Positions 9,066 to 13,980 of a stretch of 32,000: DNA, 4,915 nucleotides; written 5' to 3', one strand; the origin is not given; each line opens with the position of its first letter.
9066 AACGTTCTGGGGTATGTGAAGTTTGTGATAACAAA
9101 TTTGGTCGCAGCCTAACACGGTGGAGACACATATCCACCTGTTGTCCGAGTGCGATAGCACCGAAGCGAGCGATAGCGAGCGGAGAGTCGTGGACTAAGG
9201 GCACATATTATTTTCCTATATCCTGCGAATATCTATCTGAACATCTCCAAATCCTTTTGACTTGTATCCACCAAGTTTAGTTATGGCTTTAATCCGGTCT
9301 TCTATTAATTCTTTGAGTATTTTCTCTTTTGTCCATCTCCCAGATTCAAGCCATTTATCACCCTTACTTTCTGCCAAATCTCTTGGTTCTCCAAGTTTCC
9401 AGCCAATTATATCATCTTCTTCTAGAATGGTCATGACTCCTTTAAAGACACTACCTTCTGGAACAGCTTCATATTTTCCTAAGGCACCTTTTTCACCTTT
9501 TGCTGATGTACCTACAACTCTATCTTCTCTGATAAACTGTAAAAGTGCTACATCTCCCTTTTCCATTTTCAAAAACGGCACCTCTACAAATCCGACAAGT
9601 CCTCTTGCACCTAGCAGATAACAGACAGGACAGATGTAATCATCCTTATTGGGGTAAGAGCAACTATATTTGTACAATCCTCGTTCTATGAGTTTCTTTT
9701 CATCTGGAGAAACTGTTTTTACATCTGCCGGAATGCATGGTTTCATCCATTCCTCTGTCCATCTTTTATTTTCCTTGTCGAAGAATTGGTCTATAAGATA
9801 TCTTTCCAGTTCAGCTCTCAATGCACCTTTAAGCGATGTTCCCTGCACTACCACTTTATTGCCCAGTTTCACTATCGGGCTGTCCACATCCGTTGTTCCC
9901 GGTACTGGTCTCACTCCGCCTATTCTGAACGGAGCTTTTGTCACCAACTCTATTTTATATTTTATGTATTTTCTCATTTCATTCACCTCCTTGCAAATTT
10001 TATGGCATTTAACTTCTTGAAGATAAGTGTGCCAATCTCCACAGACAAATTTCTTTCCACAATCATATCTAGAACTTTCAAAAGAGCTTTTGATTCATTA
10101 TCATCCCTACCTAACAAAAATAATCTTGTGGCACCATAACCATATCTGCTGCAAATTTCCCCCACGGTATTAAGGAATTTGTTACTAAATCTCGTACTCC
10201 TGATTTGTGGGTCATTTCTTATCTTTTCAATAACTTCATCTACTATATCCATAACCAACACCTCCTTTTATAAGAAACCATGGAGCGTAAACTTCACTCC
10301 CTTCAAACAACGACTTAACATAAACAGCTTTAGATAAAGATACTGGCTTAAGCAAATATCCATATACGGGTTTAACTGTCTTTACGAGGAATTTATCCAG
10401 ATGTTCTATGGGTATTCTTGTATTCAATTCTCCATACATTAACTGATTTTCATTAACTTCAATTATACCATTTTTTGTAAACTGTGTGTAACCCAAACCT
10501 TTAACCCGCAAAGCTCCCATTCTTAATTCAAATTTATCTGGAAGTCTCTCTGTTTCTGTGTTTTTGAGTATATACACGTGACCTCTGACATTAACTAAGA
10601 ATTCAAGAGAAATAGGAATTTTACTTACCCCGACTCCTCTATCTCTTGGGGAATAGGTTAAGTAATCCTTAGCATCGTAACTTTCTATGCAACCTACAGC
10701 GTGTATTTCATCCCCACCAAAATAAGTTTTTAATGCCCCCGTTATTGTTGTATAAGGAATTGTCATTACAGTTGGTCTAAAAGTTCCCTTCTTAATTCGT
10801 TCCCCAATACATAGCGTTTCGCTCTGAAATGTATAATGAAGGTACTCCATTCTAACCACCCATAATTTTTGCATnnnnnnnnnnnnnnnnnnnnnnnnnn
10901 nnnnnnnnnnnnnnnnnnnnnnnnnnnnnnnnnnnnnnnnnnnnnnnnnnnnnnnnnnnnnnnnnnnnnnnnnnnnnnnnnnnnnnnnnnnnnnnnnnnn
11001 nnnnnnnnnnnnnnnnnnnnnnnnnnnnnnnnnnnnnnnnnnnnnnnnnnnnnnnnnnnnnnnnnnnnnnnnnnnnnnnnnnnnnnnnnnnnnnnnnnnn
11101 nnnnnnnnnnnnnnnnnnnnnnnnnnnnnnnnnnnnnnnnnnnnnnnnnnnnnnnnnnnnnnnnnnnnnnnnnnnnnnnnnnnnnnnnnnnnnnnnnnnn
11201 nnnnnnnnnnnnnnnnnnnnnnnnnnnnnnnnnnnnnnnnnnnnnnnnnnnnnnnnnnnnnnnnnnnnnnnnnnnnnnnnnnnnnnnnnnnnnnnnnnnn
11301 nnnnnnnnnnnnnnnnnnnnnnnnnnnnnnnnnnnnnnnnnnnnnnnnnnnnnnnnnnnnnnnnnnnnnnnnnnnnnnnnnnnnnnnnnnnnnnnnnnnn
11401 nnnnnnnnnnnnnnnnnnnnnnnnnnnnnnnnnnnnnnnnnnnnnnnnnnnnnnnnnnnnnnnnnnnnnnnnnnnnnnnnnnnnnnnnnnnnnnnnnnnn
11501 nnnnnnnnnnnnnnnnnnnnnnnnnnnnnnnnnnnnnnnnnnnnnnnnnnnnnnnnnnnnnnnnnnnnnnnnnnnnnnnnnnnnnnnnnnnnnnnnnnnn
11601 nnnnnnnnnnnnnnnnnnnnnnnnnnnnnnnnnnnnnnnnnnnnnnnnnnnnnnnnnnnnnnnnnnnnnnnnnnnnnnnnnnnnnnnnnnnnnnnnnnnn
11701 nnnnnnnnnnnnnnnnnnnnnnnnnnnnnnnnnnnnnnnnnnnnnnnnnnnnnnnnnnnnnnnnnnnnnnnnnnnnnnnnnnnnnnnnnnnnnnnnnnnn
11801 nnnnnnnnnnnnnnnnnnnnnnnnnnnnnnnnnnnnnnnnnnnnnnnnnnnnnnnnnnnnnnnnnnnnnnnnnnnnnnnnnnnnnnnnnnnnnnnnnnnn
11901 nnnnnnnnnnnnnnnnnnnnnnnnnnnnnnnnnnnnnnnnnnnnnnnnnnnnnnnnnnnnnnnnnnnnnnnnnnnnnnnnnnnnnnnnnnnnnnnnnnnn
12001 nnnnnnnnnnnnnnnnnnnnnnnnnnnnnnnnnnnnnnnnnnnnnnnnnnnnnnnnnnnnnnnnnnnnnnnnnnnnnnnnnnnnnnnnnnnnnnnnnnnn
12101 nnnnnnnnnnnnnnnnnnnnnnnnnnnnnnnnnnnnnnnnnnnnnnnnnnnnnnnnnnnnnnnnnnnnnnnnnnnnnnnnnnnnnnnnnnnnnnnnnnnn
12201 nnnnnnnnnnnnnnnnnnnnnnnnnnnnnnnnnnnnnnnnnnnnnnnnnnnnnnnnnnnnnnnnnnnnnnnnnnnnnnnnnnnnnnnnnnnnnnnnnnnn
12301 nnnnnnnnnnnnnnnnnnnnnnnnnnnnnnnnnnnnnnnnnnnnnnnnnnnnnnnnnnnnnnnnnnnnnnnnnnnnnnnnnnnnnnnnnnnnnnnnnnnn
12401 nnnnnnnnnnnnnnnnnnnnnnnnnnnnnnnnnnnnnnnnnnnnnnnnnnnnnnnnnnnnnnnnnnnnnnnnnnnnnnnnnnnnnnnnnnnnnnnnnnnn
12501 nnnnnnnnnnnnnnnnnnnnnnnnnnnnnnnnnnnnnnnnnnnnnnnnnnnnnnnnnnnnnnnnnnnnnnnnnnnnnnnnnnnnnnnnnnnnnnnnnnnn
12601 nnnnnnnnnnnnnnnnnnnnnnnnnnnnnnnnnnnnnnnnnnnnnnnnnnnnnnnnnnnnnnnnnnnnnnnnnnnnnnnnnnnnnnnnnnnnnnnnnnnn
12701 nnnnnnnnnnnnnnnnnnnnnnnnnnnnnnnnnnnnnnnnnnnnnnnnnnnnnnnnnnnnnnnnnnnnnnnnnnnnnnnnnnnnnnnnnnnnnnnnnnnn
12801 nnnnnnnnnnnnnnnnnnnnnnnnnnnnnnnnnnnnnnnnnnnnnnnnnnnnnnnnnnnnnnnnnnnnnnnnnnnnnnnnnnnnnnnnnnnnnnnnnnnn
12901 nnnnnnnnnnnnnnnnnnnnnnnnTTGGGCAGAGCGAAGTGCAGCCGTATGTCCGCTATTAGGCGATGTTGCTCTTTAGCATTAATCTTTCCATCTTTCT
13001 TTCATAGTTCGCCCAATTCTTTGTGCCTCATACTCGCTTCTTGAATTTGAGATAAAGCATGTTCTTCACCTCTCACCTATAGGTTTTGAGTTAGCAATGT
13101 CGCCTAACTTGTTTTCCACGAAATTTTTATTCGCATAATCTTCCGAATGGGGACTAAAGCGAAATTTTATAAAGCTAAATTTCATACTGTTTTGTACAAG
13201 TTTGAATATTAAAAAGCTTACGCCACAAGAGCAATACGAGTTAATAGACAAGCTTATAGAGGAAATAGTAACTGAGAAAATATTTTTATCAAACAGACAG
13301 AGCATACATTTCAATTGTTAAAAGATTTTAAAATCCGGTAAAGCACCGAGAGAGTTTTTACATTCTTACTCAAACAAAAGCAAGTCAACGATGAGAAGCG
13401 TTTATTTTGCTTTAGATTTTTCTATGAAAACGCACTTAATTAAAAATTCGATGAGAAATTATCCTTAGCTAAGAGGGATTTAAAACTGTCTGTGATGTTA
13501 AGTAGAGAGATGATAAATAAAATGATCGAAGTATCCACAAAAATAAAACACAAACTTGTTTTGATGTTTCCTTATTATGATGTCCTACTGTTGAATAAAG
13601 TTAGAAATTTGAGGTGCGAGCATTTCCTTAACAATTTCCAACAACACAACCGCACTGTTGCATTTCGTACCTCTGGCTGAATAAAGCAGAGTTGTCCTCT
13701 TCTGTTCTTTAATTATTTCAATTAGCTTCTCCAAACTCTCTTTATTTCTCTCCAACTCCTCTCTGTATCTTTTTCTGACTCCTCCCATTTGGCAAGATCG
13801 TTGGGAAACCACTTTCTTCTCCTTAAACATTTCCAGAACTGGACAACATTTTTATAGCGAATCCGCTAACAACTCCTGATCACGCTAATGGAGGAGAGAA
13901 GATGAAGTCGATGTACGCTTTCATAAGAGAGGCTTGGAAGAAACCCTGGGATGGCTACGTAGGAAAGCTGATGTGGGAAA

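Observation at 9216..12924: Orphan minimal type III (Csm-like / III-F-like) effector operon: cas10-cas5-cas11-cas7 with no array, cas6, cas1/2 or ancillary genes nearby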

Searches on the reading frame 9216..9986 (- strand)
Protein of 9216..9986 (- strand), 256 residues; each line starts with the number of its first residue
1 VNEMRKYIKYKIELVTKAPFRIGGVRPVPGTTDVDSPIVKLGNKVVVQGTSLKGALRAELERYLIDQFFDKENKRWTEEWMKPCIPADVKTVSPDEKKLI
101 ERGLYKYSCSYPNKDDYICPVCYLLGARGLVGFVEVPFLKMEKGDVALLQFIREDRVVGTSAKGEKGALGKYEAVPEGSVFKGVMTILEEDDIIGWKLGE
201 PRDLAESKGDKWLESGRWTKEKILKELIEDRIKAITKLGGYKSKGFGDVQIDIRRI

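Call 3: search_protein_families(library=pfam, proteins=[window:9216-9986:-], max_evalue=1)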
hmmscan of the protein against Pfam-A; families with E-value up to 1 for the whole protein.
window:9216-9986:- (256 aa): 1 family
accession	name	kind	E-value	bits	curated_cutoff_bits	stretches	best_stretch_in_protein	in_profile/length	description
PF03787.20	RAMPs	-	1.8e-06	29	22.1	1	14-247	2-186/189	RAMP superfamily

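Call 4: search_protein_families(library=ncbifam, proteins=[window:9216-9986:-], max_evalue=1)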
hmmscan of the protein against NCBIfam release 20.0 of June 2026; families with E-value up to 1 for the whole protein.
window:9216-9986:- (256 aa): 3 families
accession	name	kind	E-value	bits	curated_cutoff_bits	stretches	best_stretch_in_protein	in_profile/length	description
TIGR02581.1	cas_cyan_RAMP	equivalog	1e-13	51.5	108.05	1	9-254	5-213/216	type III CRISPR-associated RAMP protein Csx7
TIGR02582.1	cas7_TM1809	equivalog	1.3e-05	25.2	90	1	7-65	3-63/203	type III-A CRISPR-associated RAMP protein Csm3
TIGR02580.1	cas_RAMP_Cmr4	equivalog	0.011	15.5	87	0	165-247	218-280/283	type III-B CRISPR module RAMP protein Cmr4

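Call 5: search_protein_families(library=padloc, proteins=[window:9216-9986:-], max_evalue=1)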
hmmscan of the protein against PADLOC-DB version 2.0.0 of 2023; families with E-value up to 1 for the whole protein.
window:9216-9986:- (256 aa): 24 families
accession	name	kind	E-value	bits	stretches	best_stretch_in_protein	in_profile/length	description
PDLC02150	Cas7_IIIf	-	1.7e-111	369.5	1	4-255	1-237/237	-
PDLC01296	Csm3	-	9.9e-15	53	1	8-254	4-189/192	"CAS-III-A,CAS-III-D; effector_G7"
PDLC01442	Csm3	-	6.1e-13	47.1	1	4-253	4-182/208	"CAS-III-A,CAS-III-D; effector_G7"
PDLC01017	Csm3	-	1.8e-11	42.3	1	6-253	7-217/257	Csm3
PDLC02117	Cas7_IIIg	-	3.3e-11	41.4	1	9-254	3-173/178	-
PDLC01015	Csm3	-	1.6e-08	33.9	1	17-240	2-177/178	Csm3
PDLC01339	Csm3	-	1.7e-07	30.4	1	17-247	2-163/163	"CAS-III-A,CAS-III-D; effector_G7"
PDLC02111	Cas7_IIId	-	1.2e-06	25.7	1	5-74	217-284/417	-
PDLC01297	Csm3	-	2e-06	25.9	1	8-67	3-64/198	"CAS-III-A,CAS-III-D; effector_G7"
PDLC01016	Csm3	-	2.6e-06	26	1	14-249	3-188/189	Csm3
PDLC01014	Csm3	-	3.6e-06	25.2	1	7-65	3-63/203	CRISPR type III-A/MTUBE-associated RAMP protein Csm3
PDLC01613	Csm3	-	4.5e-06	25.7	1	14-247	2-174/177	"CAS-III-A,CAS-III-D; effector_G7"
PDLC01441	Cmr4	-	6.9e-06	24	2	164-253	183-243/245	"CAS-III-B,CAS-III-C; effector_G7"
PDLC02115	Cas7_IIId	-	1.7e-05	22.2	1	11-67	7-57/486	-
PDLC01724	typeIV_Cas7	-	5.9e-05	20.9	1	8-74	4-75/329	Csf2_0_IV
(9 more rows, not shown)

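Call 77: search_solved_structures(query=window:9216-9986:-, max_evalue=1, show_alignments=2)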
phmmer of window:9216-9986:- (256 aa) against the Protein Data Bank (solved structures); distinct sequences matched with E-value up to 1: 11.
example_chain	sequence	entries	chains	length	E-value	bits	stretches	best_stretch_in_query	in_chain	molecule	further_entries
8s9t_D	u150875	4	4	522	0.0011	21.7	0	13-64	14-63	Cas7-2x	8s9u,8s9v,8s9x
6muu_C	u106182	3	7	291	0.005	19.6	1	8-130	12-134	Uncharacterized protein Csm3 | Csm3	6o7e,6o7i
6iqw_C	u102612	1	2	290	0.005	19.6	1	8-130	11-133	Csm3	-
8bmw_G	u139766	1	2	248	0.0053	19.5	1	13-65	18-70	CRISPR-associated Cas7 paralog (Type III-D)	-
8bmw_J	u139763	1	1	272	0.024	17.3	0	113-156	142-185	CRISPR-associated Cas7 paralog (Type III-D)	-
4qts_C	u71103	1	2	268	0.15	14.7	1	18-62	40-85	CRISPR type III-associated RAMP protein Csm3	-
9no4_G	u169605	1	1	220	0.17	14.5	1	8-67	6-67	CRISPR system Cms endoribonuclease Csm3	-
6ifn_F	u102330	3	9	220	0.17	14.5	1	8-67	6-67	Type III-A CRISPR-associated RAMP protein Csm3 | CRISPR system Cms endoribonuclease Csm3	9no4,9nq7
6nue_C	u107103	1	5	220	0.23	14.1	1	8-67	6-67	CRISPR type III-associated RAMP protein Csm3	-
8bmw_H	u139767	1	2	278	0.71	12.5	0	13-64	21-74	CRISPR-associated Cas7 paralog (Type III-D)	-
6ifk_G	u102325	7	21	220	0.86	12.2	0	8-67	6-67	Type III-A CRISPR-associated RAMP protein Csm3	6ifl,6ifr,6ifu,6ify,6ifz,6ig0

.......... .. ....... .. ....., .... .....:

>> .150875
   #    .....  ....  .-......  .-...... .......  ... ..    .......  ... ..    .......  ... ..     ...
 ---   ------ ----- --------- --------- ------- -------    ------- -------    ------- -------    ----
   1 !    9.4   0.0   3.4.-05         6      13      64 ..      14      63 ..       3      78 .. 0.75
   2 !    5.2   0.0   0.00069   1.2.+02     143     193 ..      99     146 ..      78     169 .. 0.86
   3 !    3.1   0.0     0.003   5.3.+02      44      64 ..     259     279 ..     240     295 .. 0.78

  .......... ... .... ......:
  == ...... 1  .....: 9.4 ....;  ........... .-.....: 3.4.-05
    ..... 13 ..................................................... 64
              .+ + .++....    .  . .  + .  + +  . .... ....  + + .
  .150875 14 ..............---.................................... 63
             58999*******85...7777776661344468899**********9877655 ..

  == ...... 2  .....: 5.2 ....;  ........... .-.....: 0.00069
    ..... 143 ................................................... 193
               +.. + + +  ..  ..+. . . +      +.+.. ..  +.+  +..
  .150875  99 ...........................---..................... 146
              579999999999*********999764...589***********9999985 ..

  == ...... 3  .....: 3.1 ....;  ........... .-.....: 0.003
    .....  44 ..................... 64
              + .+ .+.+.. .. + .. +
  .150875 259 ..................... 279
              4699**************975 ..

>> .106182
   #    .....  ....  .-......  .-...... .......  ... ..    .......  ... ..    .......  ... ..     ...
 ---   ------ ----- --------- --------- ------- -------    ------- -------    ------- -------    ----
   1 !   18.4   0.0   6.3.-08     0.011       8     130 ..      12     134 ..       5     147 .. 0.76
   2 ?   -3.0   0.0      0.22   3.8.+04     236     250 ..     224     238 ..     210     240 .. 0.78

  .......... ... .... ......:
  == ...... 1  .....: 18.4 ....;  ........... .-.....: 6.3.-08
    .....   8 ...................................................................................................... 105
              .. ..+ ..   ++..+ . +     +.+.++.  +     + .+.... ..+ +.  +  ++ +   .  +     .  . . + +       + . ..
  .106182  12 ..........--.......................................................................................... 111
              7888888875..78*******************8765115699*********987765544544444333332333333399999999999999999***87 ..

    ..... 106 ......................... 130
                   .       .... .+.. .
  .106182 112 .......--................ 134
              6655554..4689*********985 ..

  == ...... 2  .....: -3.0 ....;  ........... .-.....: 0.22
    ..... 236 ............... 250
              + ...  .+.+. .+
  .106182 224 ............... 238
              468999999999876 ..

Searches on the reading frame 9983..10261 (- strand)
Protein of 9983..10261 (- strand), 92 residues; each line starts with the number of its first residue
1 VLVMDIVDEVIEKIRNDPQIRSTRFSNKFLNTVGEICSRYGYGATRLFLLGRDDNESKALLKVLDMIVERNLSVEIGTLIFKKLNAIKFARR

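Call 3: search_protein_families(library=pfam, proteins=[window:9983-10261:-], max_evalue=1)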
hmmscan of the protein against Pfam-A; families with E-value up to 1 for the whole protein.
window:9983-10261:- (92 aa): 1 family
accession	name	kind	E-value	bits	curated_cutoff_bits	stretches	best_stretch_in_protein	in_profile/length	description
PF23556.1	TPR_Vps41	-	0.029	14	27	1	30-73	245-284/333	Vps41 TPR-like region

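Call 4: search_protein_families(library=ncbifam, proteins=[window:9983-10261:-], max_evalue=1)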
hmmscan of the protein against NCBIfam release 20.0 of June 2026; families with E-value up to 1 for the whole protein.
window:9983-10261:- (92 aa): 0 families

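Call 5: search_protein_families(library=padloc, proteins=[window:9983-10261:-], max_evalue=1)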
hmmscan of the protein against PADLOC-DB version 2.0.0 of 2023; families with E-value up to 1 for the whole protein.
window:9983-10261:- (92 aa): 1 family
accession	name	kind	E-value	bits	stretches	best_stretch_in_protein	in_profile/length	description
PDLC01224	Cas11f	-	2e-33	112.3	1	4-88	1-85/87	CAS-III-F; effector_SS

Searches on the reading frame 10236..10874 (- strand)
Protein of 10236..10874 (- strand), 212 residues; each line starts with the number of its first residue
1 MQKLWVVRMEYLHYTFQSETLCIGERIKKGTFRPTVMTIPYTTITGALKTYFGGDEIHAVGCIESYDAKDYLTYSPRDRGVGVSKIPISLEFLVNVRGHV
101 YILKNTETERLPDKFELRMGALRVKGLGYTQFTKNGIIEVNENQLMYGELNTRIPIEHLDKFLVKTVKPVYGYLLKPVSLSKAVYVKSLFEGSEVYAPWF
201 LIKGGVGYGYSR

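Call 3: search_protein_families(library=pfam, proteins=[window:10236-10874:-], max_evalue=1)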
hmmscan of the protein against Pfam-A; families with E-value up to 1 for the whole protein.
window:10236-10874:- (212 aa): 1 family
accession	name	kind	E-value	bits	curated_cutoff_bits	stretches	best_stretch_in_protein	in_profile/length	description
PF19064.5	DUF5760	-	0.12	13.1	27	1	39-64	42-67/86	Family of unknown function (DUF5760)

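Call 4: search_protein_families(library=ncbifam, proteins=[window:10236-10874:-], max_evalue=1)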
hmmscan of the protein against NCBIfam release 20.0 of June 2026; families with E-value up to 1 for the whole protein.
window:10236-10874:- (212 aa): 3 families
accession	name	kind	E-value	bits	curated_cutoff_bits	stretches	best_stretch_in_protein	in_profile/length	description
NF004085.0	PRK05586.1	equivalog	0.0057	15.6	723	1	102-159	238-298/448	acetyl-CoA carboxylase biotin carboxylase subunit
TIGR02593.1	CRISPR_cas5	subfamily_domain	0.12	12.1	17.8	1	29-49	18-38/43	CRISPR-associated protein Cas5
NF006367.0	PRK08591.1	subfamily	0.12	11.1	597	1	99-159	235-298/451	acetyl-CoA carboxylase biotin carboxylase subunit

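Call 5: search_protein_families(library=padloc, proteins=[window:10236-10874:-], max_evalue=1)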
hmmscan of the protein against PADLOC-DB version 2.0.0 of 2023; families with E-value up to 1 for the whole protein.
window:10236-10874:- (212 aa): 3 families
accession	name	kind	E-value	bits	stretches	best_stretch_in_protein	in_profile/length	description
PDLC01559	Cas5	-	1.4e-109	362.5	1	9-212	1-194/194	CAS-III-A; effector_G5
PDLC02151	Cas5_IIIf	-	7.4e-95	314.6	1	10-212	1-195/195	-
PDLC00950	Cas5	-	0.033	12.1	1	29-49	18-38/43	CRISPR-associated protein Cas5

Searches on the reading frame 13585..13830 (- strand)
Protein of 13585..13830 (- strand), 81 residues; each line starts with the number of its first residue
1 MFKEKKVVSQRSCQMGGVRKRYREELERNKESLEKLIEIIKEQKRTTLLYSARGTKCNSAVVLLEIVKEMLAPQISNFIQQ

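Call 55: search_protein_families(library=pfam, proteins=[window:13585-13830:-], max_evalue=0.01)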
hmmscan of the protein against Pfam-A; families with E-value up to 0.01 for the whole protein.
window:13585-13830:- (81 aa): 3 families
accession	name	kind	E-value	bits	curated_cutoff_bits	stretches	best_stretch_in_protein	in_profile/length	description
PF22752.1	DUF488-N3i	-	4.5e-09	37.4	27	1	11-73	56-117/131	Inactive DUF488-N3 subclade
PF04343.18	DUF488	-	2.4e-06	28.6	22.2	1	14-66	68-120/121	Domain of unknown function DUF488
PF22751.1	DUF488-N3a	-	0.0025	18.5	27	1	18-70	63-117/118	Active DUF488-N3 subclade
